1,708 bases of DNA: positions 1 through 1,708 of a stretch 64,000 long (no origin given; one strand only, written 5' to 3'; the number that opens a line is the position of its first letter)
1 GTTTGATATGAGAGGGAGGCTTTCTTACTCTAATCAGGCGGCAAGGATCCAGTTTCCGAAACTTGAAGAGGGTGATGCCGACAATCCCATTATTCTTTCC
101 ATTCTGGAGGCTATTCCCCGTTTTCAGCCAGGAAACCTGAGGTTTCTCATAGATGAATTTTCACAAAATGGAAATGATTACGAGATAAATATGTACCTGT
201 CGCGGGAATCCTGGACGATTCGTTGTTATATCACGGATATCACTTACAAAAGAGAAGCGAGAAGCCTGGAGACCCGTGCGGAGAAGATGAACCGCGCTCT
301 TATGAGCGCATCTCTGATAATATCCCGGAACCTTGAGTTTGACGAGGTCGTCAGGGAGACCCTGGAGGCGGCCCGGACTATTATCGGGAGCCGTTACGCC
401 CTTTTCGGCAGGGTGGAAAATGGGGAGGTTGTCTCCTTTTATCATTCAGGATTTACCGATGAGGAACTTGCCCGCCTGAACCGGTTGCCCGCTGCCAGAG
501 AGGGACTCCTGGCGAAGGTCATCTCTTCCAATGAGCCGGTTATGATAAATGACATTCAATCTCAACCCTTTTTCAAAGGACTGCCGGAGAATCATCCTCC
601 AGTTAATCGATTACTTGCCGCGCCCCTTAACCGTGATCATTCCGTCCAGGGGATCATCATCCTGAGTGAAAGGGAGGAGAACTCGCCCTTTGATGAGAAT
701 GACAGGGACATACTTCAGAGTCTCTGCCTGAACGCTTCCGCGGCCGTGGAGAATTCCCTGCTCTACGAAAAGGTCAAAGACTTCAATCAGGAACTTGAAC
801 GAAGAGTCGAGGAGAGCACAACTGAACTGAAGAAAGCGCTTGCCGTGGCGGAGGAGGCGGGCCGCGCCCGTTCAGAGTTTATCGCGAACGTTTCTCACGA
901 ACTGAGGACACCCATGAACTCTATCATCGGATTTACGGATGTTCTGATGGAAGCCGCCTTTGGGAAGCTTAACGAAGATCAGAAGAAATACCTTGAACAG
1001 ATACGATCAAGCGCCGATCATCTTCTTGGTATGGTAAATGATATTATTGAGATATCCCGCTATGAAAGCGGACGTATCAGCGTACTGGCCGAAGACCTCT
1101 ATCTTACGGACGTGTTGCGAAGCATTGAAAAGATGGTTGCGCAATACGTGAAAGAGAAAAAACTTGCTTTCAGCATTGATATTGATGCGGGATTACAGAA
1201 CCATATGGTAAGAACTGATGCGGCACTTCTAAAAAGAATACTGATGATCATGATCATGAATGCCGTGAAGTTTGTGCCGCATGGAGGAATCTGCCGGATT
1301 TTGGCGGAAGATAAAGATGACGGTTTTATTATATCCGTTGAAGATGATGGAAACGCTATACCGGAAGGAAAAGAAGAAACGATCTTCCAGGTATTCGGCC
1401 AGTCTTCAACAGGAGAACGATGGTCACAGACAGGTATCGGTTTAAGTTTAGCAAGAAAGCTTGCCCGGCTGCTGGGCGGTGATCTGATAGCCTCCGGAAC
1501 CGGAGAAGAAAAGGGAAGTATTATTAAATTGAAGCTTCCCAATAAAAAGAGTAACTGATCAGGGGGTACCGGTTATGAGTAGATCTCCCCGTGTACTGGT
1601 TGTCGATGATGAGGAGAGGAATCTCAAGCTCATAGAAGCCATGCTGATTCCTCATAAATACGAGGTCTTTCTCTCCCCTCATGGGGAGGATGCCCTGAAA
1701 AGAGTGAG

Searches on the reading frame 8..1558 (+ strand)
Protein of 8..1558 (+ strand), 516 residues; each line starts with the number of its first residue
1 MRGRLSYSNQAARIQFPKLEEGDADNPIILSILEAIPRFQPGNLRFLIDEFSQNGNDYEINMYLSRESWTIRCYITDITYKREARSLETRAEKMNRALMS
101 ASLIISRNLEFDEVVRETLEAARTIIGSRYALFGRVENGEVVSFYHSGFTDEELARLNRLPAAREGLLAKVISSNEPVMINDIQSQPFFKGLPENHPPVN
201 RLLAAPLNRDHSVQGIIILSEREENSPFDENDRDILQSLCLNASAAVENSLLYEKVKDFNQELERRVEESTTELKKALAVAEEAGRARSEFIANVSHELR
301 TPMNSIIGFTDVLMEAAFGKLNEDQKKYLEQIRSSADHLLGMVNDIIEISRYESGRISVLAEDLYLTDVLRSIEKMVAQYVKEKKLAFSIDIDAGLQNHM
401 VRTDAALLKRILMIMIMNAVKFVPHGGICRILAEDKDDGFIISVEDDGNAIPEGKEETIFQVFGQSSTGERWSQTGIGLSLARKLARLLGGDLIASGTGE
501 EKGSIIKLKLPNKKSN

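Call 43: search_protein_families(library=pfam, proteins=[window:8-1558:+], max_evalue=0.00001)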
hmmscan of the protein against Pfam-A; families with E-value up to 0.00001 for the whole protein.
window:8-1558:+ (516 aa): 5 families
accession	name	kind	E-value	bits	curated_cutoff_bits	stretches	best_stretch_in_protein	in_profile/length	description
PF00512.31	HisKA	-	2.6e-22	79.1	26.9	1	287-355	1-66/66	His Kinase A (phospho-acceptor) domain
PF13185.12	GAF_2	-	1.2e-21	77.8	28.6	1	110-248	3-136/136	GAF domain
PF02518.31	HATPase_c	-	9.8e-17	61.8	26.4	1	404-512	2-109/111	Histidine kinase-, DNA gyrase B-, and HSP90-like ATPase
PF01590.32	GAF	-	7.7e-10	39.9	22.4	1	111-247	2-133/133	GAF domain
PF13492.12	GAF_3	-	2.4e-07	31.6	27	1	111-249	2-129/129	GAF domain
